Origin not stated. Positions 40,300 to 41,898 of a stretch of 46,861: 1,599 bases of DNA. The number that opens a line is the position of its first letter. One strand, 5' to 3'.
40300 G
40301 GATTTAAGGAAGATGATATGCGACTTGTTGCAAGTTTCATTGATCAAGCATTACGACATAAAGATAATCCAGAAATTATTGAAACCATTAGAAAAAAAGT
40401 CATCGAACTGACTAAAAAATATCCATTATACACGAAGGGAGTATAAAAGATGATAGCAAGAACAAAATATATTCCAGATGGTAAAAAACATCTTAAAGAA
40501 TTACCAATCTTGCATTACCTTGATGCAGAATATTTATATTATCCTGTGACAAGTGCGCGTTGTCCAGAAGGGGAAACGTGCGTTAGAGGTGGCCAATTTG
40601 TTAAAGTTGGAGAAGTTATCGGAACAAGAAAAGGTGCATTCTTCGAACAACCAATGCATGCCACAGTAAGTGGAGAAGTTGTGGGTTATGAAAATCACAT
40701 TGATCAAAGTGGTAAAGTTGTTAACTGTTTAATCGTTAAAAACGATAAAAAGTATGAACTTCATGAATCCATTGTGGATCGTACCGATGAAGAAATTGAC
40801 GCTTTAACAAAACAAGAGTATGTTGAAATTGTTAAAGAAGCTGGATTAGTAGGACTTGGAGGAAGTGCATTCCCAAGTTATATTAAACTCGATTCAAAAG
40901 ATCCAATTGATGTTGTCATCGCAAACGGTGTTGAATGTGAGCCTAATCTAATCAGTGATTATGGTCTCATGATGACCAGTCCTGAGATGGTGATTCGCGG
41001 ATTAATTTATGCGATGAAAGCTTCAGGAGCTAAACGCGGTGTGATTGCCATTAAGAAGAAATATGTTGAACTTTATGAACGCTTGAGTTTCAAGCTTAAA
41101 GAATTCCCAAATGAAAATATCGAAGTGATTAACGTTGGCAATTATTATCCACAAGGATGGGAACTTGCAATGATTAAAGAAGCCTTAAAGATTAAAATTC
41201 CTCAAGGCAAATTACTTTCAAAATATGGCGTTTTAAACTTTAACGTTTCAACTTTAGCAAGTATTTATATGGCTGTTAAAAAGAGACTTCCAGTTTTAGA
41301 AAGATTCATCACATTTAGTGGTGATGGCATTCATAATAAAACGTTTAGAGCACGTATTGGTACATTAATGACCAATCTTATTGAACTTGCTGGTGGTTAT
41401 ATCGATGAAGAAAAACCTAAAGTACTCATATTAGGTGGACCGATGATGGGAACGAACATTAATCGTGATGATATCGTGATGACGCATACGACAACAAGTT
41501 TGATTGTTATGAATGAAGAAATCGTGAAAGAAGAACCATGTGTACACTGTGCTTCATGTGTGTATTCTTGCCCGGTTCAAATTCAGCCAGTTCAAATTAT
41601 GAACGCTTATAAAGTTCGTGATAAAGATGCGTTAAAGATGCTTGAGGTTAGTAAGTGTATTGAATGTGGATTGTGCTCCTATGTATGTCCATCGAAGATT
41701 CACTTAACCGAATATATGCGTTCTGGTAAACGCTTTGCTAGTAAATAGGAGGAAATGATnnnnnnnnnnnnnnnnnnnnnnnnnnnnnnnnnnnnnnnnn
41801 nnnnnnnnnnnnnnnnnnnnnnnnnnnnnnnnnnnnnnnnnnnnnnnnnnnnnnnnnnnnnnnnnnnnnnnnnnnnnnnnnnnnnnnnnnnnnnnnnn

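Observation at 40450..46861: Non-canonical Rnf-type membrane redox locus: rnfC-D-G-G'-E-A-(70-aa Cys-rich)-B(minimal), followed by an ApbE-like lipoprotein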

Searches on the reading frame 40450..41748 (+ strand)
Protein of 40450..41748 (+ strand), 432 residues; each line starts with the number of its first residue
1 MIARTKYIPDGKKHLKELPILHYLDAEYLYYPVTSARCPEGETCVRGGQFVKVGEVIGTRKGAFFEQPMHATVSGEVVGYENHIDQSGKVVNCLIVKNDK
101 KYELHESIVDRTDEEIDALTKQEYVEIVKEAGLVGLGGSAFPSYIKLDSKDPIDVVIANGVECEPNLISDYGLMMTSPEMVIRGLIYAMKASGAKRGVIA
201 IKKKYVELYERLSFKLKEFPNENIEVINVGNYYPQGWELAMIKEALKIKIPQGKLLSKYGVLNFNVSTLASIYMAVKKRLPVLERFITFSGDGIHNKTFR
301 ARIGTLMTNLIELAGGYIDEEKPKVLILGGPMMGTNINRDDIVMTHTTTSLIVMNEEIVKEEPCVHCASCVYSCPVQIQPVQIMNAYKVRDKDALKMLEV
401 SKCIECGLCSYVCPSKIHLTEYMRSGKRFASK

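Call 7: search_protein_families(library=pfam, proteins=[window:40450-41748:+], max_evalue=0.1)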
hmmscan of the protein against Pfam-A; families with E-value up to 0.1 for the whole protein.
window:40450-41748:+ (432 aa): 18 families
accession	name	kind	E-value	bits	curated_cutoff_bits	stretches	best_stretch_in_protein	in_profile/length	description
PF01512.22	Complex1_51K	-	1.7e-37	129.1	31.2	1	128-273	1-149/150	Nuo51 FMN-binding domain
PF13375.12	RnfC_N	-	1.3e-12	48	25.6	1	8-101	9-101/101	RnfC Barrel sandwich hybrid domain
PF12797.12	Fer4_2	-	5.9e-08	32.6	24.5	2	398-415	5-22/22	4Fe-4S binding domain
PF12838.12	Fer4_7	-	6.1e-08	33.4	27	1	364-417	2-52/52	4Fe-4S dicluster domain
PF13237.11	Fer4_10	-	8.3e-08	32.5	25.5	1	359-414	4-53/53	4Fe-4S dicluster domain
PF13534.11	Fer4_17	-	1.2e-07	32.6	22.2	1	364-417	2-60/61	4Fe-4S dicluster domain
PF13183.11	Fer4_8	-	5e-07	30.6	27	1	363-417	4-68/68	4Fe-4S dicluster domain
PF14697.11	Fer4_21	-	9e-07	29.4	35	1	359-415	3-53/59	4Fe-4S dicluster domain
PF13187.11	Fer4_9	-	2.7e-06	27.7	27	1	364-416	2-50/52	4Fe-4S dicluster domain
PF12837.12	Fer4_6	-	3.2e-06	27.3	25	2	359-378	4-23/24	4Fe-4S binding domain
PF00037.32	Fer4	-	4.2e-06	26.8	21.1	1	401-415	6-20/24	4Fe-4S binding domain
PF12800.12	Fer4_4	-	4.7e-05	23.8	24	2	401-414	2-15/17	4Fe-4S binding domain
PF10531.15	SLBB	-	0.00011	22.4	27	1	298-335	13-54/55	SLBB domain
PF13746.11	Fer4_18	-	0.00026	21.6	27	1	388-421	46-79/114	4Fe-4S dicluster domain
PF12798.12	Fer4_3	-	0.00067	20.7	27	1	403-416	1-14/15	4Fe-4S binding domain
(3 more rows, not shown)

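Call 8: search_protein_families(library=ncbifam, proteins=[window:40450-41748:+], max_evalue=0.1)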
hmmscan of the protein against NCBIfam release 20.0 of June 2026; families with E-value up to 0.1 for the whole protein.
window:40450-41748:+ (432 aa): 78 families (the best 25 are shown)
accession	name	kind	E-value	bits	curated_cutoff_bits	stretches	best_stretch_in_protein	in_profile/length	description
TIGR01945.1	rnfC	subfamily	2e-93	313.3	245.95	1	10-428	12-429/435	RnfABCDGE type electron transport complex subunit C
NF003454.1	PRK05035.1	equivalog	1.2e-84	284.8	345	1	10-427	14-432/556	electron transport complex subunit RsxC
TIGR04481.1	PR_assoc_PrdC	equivalog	4.2e-45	154.3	490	1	42-365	14-315/425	proline reductase-associated electron transfer protein PrdC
NF041837.1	rnfC_Methano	equivalog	1.1e-44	153.1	650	2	249-427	244-423/438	Rnf electron transport complex subunit RnfC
TIGR01959.1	nuoF_fam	equivalog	5.3e-14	51.4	558.65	1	111-223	25-141/410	NADH-quinone oxidoreductase subunit NuoF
NF008436.0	PRK11278.1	equivalog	1.4e-11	44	749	1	114-218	41-150/448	NADH-quinone oxidoreductase subunit NuoF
NF003761.0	PRK05352.1-4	equivalog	1.8e-10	40.1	450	2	364-428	376-442/449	Na(+)-translocating NADH-quinone reductase subunit A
NF004536.0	PRK05888.1-1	equivalog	5.8e-09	35.5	212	1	347-422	43-119/180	NADH-quinone oxidoreductase subunit NuoI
TIGR01971.1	NuoI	subfamily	1.5e-07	31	113.05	1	353-417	34-98/121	NADH-quinone oxidoreductase, chain I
NF010120.0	PRK13596.1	equivalog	3.1e-07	29.3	389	1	116-223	35-147/433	NADH-quinone oxidoreductase subunit NuoF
NF045874.1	Vhu_polyferre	exception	1.3e-06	27.4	600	1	349-416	115-172/381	F420-non-reducing hydrogenase associated-polyferredoxin VhuB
NF009053.0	PRK12387.1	subfamily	6.6e-06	26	204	1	361-419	37-92/180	formate hydrogenlyase complex iron-sulfur subunit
NF004914.0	PRK06273.1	equivalog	1.1e-05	25.2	163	1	340-414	29-106/167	ferredoxin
NF042909.1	FMH_DH_FwdF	exception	1.6e-05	24.2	375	1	358-415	174-308/336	tungsten-dependent formylmethanofuran dehydrogenase subunit FwdF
TIGR00314.1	cdhA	equivalog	2.9e-05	22.1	781.3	1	355-422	391-458/784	CO dehydrogenase/acetyl-CoA synthase complex subunit alpha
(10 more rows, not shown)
